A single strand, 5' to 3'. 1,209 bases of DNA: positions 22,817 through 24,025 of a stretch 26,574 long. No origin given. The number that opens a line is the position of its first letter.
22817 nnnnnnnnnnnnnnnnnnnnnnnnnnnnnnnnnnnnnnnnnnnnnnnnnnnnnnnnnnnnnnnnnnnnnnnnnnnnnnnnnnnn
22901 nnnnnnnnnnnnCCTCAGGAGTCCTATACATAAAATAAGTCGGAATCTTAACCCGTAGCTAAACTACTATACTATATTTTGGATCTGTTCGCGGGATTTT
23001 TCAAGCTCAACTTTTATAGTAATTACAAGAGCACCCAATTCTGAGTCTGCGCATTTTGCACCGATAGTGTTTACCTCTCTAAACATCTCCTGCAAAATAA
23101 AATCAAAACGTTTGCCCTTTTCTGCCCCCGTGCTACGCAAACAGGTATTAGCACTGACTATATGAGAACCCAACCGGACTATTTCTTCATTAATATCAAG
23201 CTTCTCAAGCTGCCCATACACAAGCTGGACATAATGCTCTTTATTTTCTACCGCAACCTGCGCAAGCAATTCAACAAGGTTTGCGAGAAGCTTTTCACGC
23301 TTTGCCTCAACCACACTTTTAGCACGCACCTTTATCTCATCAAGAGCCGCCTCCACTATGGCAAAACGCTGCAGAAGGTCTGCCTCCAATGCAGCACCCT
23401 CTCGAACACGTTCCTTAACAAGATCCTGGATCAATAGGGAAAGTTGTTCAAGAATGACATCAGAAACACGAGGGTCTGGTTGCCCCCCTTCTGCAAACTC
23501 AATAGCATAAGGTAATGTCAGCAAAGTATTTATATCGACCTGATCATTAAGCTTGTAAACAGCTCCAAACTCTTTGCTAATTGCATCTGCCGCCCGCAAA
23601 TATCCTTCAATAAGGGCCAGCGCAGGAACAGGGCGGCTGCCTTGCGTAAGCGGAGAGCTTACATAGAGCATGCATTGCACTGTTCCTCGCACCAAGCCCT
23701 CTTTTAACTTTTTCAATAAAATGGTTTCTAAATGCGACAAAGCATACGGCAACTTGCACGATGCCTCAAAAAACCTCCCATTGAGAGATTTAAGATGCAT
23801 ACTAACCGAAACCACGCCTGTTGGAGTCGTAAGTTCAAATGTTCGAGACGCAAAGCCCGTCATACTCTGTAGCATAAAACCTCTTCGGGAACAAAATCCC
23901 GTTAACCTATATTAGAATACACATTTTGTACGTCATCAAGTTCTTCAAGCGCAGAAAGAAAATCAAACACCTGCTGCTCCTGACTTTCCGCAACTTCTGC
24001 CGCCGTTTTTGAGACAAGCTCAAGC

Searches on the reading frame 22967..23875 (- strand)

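Call 59: search_protein_families(library=pfam, proteins=[window:22967-23875:-], max_evalue=0.001)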
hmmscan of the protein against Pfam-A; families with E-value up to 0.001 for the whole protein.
window:22967-23875:- (302 aa): 2 families
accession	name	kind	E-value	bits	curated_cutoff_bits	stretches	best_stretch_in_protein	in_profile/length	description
PF08340.16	YicC-like_C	-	8.9e-32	110.2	27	1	181-301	1-119/120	Endoribonuclease YicC-like, C-terminal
PF03755.18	YicC-like_N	-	2.9e-25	89.9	25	1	2-164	1-155/156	Endoribonuclease YicC-like, N-terminal region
